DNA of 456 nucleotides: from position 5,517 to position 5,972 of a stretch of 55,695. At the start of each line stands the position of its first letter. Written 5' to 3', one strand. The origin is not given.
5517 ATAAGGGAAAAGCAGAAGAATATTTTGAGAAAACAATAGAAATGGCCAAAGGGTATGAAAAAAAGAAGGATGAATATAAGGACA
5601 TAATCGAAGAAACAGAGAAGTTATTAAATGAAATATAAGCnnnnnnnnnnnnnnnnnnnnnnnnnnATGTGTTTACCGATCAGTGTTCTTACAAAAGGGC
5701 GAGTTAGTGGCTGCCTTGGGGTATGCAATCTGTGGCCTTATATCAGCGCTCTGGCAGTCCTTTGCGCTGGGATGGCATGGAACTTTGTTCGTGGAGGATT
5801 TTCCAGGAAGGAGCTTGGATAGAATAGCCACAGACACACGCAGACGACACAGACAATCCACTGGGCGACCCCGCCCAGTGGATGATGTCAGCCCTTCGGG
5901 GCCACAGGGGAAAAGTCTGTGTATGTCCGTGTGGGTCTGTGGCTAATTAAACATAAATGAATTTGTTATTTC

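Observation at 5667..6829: Unannotated Cys-containing 51-aa ORF plus Y-shaped RNA structure directly upstream of a radical SAM/SPASM enzyme (RiPP-like arrangement)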

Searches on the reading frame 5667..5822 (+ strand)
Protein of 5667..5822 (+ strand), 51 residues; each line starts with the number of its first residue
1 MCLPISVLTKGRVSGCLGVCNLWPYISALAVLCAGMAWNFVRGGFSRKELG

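Call 6: search_protein_families(library=pfam, proteins=[window:5667-5822:+], max_evalue=0.01)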
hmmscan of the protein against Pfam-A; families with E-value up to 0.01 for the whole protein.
window:5667-5822:+ (51 aa): 0 families

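Call 9: search_protein_families(library=ncbifam, proteins=[window:5667-5822:+], max_evalue=0.1)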
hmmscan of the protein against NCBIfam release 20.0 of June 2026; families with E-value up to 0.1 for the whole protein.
window:5667-5822:+ (51 aa): 0 families

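Call 15: find_homologous_proteins(query=window:5667-5819:+, max_evalue=1)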
Query seq(51 aa) (51 aa): 15 proteins with E <= 1 among 15 candidates.
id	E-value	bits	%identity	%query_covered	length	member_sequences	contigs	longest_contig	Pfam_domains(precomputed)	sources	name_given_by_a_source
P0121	7.9e-26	106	94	100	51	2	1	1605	-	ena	-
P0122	1.3e-23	99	88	96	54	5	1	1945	-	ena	-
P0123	1.9e-22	95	84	96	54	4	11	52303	-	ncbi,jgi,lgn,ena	jgi:hypothetical protein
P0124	2.9e-21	91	80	96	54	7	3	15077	-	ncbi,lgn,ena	-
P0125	1.2e-20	90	78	98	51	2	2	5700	-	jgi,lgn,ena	-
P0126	1.3e-20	89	78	96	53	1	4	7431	-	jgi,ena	-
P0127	2.1e-20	89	80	96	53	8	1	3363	-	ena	-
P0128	5.5e-20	87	81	100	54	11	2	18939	-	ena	-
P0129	1.4e-19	86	75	100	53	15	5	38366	-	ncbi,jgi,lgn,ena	jgi:hypothetical protein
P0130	2.0e-17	79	72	100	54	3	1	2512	-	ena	-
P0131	3.9e-16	75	81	84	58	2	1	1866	-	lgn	-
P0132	8.0e-16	74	81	84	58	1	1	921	-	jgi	jgi:hypothetical protein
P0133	9.1e-16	74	73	96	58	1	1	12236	-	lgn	-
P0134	2.1e-14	70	69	94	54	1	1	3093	-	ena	-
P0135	4.9e-14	69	67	94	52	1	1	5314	-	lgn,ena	-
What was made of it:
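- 5667..5822 (+): Micropeptide gene, 51 aa. It has an N-terminal M-C-L-P-I-S-V motif, GCxGxC, one TM helix (about residues 22-40) and a basic tail. Fifteen homologue clusters (call 15).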

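Call 17: find_encoding_contigs(protein=P0123, flank=6000, max_places=8)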
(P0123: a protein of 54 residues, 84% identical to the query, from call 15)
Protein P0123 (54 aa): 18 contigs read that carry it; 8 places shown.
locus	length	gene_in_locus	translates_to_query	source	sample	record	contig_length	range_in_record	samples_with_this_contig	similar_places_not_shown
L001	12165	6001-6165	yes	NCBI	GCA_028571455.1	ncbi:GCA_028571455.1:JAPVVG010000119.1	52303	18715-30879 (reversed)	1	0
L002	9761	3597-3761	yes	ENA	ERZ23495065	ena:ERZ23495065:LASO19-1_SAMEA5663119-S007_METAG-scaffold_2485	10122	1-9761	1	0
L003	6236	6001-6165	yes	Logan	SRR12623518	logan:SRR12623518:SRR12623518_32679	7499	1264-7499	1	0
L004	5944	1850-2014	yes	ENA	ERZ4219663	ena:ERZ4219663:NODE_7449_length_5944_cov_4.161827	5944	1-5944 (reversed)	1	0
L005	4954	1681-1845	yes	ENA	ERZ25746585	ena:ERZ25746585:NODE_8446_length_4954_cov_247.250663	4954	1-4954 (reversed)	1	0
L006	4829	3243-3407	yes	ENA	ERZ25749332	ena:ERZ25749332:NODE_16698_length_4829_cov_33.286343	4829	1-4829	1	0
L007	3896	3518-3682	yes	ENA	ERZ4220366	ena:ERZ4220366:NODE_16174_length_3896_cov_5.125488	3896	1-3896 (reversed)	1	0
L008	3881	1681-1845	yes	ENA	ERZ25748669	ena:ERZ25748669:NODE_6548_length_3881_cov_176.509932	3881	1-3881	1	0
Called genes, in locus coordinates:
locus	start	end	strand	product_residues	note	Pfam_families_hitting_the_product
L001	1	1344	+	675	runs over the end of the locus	PF07715:Plug, PF00593:TonB_dep_Rec_b-barrel, PF14905:OMP_b-brl_3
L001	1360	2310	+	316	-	PF01497:Peripla_BP_2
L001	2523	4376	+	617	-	PF07715:Plug, PF00593:TonB_dep_Rec_b-barrel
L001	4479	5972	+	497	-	PF12895:ANAPC3 (faint), PF23914:TPR_CcmH_CycH (faint), PF00515:TPR_1 (weak), PF00515:TPR_1, PF07719:TPR_2 (weak), PF13414:TPR_11, PF00515:TPR_1 (weak), PF13424:TPR_12, +13 more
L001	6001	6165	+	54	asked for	-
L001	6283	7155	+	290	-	PF04055:Radical_SAM, PF13186:SPASM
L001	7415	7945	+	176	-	PF04542:Sigma70_r2, PF08281:Sigma70_r4_2, PF04545:Sigma70_r4 (weak)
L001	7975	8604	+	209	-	-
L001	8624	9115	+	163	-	-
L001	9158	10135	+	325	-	-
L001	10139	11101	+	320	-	PF12801:Fer4_5, PF12838:Fer4_7 (faint), PF13237:Fer4_10 (weak)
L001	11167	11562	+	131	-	PF05635:23S_rRNA_IVP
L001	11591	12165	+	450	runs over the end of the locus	PF06050:HGD-D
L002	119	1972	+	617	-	PF07715:Plug, PF00593:TonB_dep_Rec_b-barrel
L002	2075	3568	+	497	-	PF12895:ANAPC3 (faint), PF23914:TPR_CcmH_CycH (faint), PF00515:TPR_1 (weak), PF00515:TPR_1, PF07719:TPR_2 (weak), PF13414:TPR_11, PF00515:TPR_1 (weak), PF13424:TPR_12, +13 more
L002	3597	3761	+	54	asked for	-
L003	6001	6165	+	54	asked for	-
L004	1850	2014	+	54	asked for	-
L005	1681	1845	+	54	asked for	-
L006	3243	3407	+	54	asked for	-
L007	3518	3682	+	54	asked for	-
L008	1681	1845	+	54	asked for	-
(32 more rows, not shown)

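Call 20: find_encoding_contigs(protein=P0129, flank=8000, max_places=4)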
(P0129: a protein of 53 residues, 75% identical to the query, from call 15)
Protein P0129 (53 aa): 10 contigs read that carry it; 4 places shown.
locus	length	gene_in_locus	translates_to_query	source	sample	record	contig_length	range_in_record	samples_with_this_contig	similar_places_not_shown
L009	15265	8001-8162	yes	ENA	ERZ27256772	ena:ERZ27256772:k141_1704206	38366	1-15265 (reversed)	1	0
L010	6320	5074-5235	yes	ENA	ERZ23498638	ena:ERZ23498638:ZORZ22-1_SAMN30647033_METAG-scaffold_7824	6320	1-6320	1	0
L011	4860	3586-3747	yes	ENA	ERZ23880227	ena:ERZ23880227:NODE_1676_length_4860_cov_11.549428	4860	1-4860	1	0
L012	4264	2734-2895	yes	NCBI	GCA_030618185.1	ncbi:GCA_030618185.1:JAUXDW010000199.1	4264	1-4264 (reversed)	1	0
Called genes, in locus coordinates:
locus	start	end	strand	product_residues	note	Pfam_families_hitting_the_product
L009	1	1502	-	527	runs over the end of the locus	PF13414:TPR_11 (weak), PF00515:TPR_1, PF07719:TPR_2 (weak), PF13181:TPR_8 (weak), PF13414:TPR_11, PF13432:TPR_16, PF13414:TPR_11 (weak), PF13424:TPR_12, +14 more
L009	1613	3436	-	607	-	PF07715:Plug, PF00593:TonB_dep_Rec_b-barrel, PF14905:OMP_b-brl_3 (weak)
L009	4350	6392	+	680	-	PF07715:Plug, PF00593:TonB_dep_Rec_b-barrel, PF13505:OMP_b-brl (faint), PF25183:OMP_b-brl_4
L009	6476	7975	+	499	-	PF00515:TPR_1 (weak), PF13371:TPR_9 (weak), PF13414:TPR_11 (weak), PF13424:TPR_12 (weak), PF13432:TPR_16 (weak), PF00515:TPR_1, PF13414:TPR_11, PF13414:TPR_11, +17 more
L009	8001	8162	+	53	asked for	-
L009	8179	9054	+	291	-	PF04055:Radical_SAM, PF13186:SPASM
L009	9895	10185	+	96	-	PF01618:MotA_ExbB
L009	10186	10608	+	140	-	PF02472:ExbD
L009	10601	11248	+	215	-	PF03544:TonB_C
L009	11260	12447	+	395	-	PF09976:TPR_21 (faint), PF12895:ANAPC3 (faint), PF13371:TPR_9 (faint), PF14559:TPR_19 (faint), PF21033:RMD1-3 (faint), PF25063:ARM_TT21_C (faint), PF07719:TPR_2 (faint), PF13174:TPR_6 (faint), +8 more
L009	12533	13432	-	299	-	-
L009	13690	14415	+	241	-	-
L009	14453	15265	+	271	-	?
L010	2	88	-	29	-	?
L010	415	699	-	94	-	-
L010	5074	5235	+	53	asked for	-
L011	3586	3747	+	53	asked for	-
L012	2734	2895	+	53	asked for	-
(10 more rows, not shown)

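Call 21: find_encoding_contigs(protein=P0133, flank=8000, max_places=3)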
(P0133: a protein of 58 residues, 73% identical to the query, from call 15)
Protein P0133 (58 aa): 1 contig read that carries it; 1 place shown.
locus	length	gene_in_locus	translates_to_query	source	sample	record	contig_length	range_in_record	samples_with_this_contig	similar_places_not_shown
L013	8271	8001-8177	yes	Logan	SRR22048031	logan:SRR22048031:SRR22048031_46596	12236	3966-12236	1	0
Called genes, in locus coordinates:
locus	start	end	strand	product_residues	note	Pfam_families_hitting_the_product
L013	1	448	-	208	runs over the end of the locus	-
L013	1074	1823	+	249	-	PF03235:GmrSD_N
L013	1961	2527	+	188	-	PF01325:Fe_dep_repress, PF01047:MarR (weak), PF02742:Fe_dep_repr_C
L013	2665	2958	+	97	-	-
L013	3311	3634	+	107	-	-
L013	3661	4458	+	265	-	PF10670:DUF4198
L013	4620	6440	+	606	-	PF07715:Plug, PF00593:TonB_dep_Rec_b-barrel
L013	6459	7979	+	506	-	PF13414:TPR_11 (weak), PF13424:TPR_12, PF14559:TPR_19 (weak), PF00515:TPR_1 (weak), PF07719:TPR_2 (weak), PF13414:TPR_11, PF13432:TPR_16, PF13414:TPR_11, +13 more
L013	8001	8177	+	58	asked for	-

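Call 42: find_encoding_contigs(protein=P0121, flank=3000, max_places=4)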
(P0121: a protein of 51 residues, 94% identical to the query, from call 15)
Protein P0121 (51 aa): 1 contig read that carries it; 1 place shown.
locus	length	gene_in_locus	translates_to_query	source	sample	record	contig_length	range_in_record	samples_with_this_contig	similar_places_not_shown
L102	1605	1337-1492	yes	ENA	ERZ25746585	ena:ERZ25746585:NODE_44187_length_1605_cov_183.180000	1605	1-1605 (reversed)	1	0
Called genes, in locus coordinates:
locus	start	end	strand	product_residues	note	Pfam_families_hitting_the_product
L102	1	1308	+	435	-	?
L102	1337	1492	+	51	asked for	-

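Call 74: search_protein_representatives(alignment_id=A1)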
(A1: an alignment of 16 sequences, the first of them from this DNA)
Query: 16 sequences, 53 profile positions. Proteins with E-value up to 0.001 (for the whole library): 17; up to 1e-10: 9; up to 1e-30: 0. The best 17 are listed.
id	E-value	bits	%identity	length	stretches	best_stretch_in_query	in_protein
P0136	9.7e-26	105.4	-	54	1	1-51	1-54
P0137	3.9e-25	103.5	-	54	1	1-52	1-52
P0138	1.6e-18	82.3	-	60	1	1-47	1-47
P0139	2.8e-18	81.5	-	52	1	1-49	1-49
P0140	5.8e-18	80.5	-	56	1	1-51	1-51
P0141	2.3e-15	72.1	-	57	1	1-50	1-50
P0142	8.3e-14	67.2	-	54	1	1-41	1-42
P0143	5.4e-12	61.4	-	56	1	1-46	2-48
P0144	3.7e-11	58.7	-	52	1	1-36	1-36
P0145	2.7e-09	52.7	-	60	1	1-49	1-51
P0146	5.3e-08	48.6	-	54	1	1-48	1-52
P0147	8.2e-08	48.0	-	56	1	1-41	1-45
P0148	8.1e-07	44.8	-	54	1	1-51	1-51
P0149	4.1e-05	39.3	-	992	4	4-34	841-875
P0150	6.1e-05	38.8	-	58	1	1-41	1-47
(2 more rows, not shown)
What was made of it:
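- There are 15 homologue clusters at 90% identity (call 15) and 17 at 50% identity (call 74).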

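Call 97: predict_structure(alignment_id=A1)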
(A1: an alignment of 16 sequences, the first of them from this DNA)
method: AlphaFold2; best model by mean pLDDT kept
length: 51 residues; sequences in the alignment: 16
mean_pLDDT: 68.0   pTM: 0.37
mean pLDDT of the five models: 68.0, 67.4, 67.1, 66.2, 63.1
residues with pLDDT >= 90: 1; 70-90: 19; 50-70: 30; < 50: 1
segments of 3 or more residues with pLDDT < 50: none
pLDDT, mean of each block of 10 residues (from residue 1): 57 56 79 86 63 47
secondary structure, 60 per line:
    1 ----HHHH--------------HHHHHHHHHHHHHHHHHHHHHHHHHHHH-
elements in order: H5-8 H23-50
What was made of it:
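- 5667..5822 (+): AF2 gives a helix at 23-50 (call 97).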
